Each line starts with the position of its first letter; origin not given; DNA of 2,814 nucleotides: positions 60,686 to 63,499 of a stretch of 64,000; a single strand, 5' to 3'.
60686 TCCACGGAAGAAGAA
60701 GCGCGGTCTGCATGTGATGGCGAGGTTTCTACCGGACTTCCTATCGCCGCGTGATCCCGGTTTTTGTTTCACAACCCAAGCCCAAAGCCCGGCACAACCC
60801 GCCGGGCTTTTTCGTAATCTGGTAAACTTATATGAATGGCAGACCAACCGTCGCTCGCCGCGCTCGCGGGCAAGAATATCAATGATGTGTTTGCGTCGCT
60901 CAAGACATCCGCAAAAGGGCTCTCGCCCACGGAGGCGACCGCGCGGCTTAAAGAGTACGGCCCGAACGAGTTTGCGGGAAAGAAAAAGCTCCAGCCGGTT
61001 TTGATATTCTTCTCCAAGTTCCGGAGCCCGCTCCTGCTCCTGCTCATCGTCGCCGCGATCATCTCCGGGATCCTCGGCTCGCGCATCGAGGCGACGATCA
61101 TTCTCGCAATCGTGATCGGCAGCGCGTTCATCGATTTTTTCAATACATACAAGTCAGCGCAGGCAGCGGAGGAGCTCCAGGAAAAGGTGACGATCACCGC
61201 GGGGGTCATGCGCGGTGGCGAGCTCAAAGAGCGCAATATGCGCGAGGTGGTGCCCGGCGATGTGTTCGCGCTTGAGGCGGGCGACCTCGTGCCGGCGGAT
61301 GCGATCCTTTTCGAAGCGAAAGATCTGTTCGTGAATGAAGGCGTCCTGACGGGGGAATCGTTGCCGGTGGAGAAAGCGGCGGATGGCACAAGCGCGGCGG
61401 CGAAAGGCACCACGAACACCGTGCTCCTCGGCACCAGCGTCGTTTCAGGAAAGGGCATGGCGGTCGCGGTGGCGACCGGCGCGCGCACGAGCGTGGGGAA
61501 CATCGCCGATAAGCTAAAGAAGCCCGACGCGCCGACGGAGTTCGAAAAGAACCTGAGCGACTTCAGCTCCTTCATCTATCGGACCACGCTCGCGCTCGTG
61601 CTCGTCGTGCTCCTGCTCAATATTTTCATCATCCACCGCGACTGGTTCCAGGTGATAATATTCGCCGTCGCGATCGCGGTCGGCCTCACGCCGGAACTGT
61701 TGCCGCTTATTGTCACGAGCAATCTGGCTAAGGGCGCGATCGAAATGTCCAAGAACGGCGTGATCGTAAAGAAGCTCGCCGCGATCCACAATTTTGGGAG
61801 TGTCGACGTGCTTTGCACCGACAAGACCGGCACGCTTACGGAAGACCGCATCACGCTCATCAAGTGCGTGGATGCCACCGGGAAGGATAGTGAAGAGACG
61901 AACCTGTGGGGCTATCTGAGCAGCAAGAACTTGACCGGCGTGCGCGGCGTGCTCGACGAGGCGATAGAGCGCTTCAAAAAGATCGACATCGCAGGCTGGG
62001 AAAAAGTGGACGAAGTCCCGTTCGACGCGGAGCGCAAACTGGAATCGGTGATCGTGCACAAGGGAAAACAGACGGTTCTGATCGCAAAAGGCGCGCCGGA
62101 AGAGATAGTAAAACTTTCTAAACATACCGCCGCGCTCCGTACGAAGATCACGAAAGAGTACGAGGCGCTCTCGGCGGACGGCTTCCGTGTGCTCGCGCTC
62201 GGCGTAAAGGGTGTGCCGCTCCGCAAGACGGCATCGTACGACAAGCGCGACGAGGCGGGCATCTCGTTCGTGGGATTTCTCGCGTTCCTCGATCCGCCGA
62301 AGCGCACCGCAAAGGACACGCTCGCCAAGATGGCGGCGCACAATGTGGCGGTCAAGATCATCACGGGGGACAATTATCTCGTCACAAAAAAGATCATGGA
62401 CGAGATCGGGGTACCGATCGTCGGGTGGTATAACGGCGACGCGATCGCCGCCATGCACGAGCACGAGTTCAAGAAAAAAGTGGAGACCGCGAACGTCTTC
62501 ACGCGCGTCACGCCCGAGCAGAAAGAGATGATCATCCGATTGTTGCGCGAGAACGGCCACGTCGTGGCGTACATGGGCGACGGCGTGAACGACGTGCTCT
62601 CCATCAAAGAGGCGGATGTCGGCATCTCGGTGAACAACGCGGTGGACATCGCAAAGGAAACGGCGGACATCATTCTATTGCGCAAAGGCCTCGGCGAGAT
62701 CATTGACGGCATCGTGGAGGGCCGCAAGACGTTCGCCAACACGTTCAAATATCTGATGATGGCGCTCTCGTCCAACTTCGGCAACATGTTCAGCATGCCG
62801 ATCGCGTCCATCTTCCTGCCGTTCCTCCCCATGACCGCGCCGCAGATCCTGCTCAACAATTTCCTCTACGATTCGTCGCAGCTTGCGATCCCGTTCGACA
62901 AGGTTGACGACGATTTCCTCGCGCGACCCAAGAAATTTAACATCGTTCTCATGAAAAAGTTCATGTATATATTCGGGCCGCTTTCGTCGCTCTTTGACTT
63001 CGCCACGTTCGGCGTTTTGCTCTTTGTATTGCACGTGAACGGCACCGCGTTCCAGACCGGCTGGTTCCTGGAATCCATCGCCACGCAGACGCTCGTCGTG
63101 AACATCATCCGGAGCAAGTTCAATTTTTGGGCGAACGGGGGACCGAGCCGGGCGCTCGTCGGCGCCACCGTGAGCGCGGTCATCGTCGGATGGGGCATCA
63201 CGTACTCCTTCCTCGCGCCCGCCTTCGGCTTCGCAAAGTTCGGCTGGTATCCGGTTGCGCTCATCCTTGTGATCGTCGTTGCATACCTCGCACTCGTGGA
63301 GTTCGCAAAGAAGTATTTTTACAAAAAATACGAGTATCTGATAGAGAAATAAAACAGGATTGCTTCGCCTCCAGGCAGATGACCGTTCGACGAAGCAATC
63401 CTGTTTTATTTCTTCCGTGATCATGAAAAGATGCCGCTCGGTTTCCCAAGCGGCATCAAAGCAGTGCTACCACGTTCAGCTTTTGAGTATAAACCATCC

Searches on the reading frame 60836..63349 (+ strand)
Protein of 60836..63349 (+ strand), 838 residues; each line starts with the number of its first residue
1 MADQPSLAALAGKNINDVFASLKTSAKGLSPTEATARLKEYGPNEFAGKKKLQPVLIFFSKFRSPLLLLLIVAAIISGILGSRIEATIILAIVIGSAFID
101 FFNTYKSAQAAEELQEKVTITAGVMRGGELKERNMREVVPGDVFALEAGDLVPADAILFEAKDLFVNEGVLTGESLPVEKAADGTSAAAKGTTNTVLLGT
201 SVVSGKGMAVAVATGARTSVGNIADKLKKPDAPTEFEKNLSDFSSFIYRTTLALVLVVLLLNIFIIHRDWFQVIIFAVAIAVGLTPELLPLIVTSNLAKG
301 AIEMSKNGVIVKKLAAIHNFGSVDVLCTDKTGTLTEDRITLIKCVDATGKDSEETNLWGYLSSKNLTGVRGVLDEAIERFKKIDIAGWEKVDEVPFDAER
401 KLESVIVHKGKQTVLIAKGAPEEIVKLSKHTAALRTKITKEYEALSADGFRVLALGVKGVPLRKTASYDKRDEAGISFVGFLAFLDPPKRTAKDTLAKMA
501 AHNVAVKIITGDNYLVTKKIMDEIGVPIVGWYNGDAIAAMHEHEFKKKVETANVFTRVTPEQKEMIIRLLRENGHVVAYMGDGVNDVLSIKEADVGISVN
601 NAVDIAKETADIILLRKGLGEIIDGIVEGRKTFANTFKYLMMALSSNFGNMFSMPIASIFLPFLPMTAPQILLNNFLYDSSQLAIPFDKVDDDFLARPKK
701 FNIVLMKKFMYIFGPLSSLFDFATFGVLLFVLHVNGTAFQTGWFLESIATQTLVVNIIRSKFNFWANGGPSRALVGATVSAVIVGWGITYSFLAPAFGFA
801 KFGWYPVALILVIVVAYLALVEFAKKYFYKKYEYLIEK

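Call 12: search_protein_families(library=pfam, proteins=[window:60836-63349:+], max_evalue=0.01)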
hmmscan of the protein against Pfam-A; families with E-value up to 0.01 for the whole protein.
window:60836-63349:+ (838 aa): 6 families
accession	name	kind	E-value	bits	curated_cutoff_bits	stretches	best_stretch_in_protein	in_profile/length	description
PF00122.25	E1-E2_ATPase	-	6.7e-38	130.5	28.1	1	121-307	6-181/181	E1-E2 ATPase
PF00689.26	Cation_ATPase_C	-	2.2e-19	70.3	27.3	1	663-826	1-174/175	Cation transporting ATPase, C-terminus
PF00690.31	Cation_ATPase_N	-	9.6e-18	64.1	20.4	1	14-77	5-69/69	Cation transporter/ATPase, N-terminus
PF00702.32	Hydrolase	-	3.1e-11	44.5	26.4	1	324-594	2-191/191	haloacid dehalogenase-like hydrolase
PF13246.12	Cation_ATPase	-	5.2e-08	33.2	21.7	1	387-430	45-90/91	Cation transport ATPase (P-type)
PF08282.18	Hydrolase_3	-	8e-06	26.2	20.9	1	573-614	202-243/255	haloacid dehalogenase-like hydrolase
